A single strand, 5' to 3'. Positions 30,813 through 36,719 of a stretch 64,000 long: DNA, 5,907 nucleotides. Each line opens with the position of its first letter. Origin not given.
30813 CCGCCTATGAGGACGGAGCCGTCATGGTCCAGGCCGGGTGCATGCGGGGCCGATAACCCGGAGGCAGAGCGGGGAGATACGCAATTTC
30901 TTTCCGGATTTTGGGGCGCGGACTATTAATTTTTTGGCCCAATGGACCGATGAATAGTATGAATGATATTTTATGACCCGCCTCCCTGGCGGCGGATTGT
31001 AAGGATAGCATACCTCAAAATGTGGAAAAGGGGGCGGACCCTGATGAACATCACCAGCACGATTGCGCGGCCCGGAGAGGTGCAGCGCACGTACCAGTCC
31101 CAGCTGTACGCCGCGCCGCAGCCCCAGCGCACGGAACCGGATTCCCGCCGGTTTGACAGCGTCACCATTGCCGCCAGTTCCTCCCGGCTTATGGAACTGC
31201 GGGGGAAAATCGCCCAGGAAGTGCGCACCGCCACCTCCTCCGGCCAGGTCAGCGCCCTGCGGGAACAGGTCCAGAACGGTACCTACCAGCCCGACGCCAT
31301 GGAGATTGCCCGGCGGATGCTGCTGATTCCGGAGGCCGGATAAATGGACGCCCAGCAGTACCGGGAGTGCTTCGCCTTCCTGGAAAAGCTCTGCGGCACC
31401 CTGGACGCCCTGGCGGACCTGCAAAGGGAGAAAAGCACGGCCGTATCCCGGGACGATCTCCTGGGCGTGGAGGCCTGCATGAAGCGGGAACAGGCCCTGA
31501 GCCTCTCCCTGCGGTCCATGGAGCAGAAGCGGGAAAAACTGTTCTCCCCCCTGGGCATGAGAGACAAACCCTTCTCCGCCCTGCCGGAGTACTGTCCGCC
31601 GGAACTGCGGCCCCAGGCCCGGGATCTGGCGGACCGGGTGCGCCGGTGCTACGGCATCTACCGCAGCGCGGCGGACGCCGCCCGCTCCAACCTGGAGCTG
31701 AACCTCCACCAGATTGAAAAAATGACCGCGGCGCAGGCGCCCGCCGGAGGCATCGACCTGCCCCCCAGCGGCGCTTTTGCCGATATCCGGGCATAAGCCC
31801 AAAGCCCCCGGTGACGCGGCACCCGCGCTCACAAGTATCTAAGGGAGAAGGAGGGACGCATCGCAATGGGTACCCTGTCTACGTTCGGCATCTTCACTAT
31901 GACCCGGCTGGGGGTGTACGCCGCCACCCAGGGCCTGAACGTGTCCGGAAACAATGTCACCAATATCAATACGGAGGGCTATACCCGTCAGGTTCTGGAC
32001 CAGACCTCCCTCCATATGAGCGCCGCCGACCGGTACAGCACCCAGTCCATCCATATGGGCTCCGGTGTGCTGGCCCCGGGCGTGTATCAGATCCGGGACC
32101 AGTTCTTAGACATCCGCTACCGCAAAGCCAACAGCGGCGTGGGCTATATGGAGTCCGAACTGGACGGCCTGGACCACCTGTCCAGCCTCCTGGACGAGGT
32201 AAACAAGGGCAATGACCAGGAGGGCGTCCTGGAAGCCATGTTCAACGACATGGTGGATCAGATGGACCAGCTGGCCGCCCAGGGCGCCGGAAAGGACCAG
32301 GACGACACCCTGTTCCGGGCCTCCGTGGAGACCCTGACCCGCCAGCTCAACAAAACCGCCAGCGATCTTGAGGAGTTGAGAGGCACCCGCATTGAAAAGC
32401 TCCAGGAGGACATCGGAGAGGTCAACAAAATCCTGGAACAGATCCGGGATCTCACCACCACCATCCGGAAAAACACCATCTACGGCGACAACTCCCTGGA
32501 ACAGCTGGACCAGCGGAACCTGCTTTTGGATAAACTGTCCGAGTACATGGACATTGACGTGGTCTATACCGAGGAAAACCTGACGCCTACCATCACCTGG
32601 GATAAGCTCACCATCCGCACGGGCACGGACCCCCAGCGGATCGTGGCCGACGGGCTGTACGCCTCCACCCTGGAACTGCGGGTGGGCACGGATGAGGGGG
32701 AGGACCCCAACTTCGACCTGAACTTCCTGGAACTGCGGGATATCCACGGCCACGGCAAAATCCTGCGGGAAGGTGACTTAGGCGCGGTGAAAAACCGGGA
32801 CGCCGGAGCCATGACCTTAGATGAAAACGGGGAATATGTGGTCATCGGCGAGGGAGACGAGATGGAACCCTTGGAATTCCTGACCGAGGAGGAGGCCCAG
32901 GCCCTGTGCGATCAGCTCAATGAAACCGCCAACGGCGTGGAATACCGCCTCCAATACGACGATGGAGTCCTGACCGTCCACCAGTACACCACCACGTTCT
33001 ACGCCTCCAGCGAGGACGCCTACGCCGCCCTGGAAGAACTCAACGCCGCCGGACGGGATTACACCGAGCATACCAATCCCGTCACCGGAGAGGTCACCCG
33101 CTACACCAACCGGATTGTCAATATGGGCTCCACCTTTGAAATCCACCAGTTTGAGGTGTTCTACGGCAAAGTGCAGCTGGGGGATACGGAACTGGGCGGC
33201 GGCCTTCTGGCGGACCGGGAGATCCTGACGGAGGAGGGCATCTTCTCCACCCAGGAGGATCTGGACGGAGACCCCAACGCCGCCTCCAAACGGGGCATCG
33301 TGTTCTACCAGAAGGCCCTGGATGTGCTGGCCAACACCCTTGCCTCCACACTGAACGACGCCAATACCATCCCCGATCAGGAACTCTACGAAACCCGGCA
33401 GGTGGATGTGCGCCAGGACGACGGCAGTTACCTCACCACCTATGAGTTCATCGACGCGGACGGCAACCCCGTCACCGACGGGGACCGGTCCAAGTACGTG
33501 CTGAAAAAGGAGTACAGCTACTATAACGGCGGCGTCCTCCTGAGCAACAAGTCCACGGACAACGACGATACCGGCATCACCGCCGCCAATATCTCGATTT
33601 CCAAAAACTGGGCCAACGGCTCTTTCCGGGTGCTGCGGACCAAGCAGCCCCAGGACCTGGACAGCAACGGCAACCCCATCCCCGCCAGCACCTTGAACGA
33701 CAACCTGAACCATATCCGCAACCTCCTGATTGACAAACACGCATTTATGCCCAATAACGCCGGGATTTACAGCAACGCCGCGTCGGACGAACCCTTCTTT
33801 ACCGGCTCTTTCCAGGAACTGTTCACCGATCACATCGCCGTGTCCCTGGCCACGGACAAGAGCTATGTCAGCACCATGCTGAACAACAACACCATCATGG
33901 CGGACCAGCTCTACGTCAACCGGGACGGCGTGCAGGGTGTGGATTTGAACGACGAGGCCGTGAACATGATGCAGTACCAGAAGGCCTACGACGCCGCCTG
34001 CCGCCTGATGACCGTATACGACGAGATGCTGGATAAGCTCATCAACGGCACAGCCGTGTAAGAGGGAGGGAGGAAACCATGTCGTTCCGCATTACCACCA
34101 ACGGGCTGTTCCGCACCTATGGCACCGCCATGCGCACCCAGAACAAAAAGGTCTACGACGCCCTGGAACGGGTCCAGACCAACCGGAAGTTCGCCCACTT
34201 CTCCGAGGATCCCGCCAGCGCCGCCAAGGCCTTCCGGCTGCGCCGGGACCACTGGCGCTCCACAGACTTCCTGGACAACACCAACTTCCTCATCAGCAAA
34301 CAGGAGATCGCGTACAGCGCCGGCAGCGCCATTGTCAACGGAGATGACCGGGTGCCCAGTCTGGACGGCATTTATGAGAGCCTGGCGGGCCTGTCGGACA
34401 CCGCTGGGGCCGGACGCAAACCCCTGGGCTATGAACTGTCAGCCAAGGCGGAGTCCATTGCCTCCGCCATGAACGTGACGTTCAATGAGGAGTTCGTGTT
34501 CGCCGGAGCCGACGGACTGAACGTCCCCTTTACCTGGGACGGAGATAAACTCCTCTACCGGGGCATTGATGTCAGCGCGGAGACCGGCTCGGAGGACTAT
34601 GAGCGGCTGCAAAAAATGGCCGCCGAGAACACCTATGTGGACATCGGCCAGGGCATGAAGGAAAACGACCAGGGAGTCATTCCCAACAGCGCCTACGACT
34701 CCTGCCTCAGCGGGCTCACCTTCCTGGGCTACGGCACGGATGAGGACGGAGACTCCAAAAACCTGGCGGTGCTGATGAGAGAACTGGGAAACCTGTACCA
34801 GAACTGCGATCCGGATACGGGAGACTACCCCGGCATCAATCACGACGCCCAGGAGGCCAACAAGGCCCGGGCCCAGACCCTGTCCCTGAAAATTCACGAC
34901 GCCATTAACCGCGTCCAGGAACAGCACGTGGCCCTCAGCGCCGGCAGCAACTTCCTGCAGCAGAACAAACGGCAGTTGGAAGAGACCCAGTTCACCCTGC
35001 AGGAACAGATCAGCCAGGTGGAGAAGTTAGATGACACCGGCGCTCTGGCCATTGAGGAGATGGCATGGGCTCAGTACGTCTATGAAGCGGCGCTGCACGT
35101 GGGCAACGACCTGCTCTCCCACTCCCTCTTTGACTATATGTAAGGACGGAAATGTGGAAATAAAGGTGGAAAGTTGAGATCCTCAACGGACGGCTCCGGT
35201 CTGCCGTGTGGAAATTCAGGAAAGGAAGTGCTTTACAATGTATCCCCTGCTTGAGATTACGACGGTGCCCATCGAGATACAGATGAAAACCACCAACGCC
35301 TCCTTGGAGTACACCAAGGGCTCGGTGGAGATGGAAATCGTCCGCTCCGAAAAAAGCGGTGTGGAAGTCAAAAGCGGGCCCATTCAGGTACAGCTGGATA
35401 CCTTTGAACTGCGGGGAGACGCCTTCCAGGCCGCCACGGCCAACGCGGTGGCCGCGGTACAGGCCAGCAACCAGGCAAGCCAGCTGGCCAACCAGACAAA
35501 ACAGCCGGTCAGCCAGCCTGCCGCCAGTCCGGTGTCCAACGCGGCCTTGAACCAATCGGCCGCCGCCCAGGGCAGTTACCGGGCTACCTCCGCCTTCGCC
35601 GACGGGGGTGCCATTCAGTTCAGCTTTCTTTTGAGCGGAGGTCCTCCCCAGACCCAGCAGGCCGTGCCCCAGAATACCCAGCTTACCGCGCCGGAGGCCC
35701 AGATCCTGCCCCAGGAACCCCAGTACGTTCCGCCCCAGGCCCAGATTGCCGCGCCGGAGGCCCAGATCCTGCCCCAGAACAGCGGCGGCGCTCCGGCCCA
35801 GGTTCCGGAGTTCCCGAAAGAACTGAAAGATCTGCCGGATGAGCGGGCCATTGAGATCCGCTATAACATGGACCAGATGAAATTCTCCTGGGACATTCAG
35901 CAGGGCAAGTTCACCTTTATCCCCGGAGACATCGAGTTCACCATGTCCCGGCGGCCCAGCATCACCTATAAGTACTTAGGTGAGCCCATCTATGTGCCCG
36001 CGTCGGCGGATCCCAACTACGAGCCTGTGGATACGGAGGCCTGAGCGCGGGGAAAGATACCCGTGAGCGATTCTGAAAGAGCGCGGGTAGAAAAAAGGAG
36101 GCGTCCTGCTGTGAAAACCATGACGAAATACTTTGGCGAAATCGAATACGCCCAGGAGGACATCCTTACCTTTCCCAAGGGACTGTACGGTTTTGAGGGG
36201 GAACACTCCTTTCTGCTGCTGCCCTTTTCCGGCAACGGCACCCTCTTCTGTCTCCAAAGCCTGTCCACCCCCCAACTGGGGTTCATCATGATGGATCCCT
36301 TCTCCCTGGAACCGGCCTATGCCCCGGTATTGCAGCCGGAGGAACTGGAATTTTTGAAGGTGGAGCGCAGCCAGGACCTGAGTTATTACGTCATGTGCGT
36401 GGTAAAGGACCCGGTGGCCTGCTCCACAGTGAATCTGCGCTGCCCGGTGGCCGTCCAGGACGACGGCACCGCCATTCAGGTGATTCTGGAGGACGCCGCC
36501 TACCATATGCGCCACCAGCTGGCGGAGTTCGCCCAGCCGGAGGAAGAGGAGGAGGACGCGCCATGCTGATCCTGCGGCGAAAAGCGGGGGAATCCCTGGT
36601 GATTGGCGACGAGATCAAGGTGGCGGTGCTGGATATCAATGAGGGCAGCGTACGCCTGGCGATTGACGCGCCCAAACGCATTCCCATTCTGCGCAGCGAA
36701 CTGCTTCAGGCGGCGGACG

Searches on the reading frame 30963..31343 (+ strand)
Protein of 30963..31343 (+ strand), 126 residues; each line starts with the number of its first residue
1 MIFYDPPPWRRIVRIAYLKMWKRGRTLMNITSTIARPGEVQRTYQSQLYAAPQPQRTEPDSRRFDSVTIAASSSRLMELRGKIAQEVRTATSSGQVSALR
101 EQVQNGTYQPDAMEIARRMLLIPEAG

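Call 26: search_protein_families(library=pfam, proteins=[window:30963-31343:+], max_evalue=0.01)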
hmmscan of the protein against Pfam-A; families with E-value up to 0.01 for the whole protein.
window:30963-31343:+ (126 aa): 1 family
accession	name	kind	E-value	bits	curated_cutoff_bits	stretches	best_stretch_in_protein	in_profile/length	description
PF04316.19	FlgM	-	6e-09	36.4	25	1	65-120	1-54/55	Anti-sigma-28 factor, FlgM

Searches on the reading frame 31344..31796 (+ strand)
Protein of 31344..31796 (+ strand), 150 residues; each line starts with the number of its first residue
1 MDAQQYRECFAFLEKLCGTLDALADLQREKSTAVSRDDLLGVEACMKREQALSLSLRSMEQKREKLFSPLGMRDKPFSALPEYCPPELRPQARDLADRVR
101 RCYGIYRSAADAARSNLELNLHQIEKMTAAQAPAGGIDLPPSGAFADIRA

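Call 26: search_protein_families(library=pfam, proteins=[window:31344-31796:+], max_evalue=0.01)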
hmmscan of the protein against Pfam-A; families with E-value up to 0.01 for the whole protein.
window:31344-31796:+ (150 aa): 1 family
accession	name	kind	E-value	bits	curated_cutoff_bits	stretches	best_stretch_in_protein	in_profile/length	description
PF05130.17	FlgN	-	9.4e-08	33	30.5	1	10-128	7-130/147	FlgN protein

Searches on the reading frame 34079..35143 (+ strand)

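Call 26: search_protein_families(library=pfam, proteins=[window:34079-35143:+], max_evalue=0.01)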
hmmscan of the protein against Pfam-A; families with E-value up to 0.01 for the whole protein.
window:34079-35143:+ (354 aa): 1 family
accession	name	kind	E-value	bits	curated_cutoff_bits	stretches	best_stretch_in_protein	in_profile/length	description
PF00669.25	Flagellin_N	-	0.0002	21.9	26.6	1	7-143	3-136/139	Bacterial flagellin N-terminal helical region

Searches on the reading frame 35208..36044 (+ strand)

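Call 3: search_protein_families(library=pfam, proteins=[window:35208-36044:+], max_evalue=0.01)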
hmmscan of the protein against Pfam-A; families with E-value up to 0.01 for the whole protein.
window:35208-36044:+ (278 aa): 1 family
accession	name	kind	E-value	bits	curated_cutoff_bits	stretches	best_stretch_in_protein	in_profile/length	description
PF20074.4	DUF6470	-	1.1e-14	54.9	28.9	2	15-92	1-79/178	Family of unknown function (DUF6470)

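Call 4: search_protein_families(library=ncbifam, proteins=[window:35208-36044:+], max_evalue=0.01)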
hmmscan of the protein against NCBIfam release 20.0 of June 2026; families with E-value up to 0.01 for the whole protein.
window:35208-36044:+ (278 aa): 0 families

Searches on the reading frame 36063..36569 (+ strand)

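Call 3: search_protein_families(library=pfam, proteins=[window:36063-36569:+], max_evalue=0.01)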
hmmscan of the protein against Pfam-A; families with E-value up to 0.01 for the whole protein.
window:36063-36569:+ (168 aa): 1 family
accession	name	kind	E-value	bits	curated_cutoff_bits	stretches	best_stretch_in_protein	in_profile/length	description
PF02623.20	FliW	-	6.9e-28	97.3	25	1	35-153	1-122/122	FliW protein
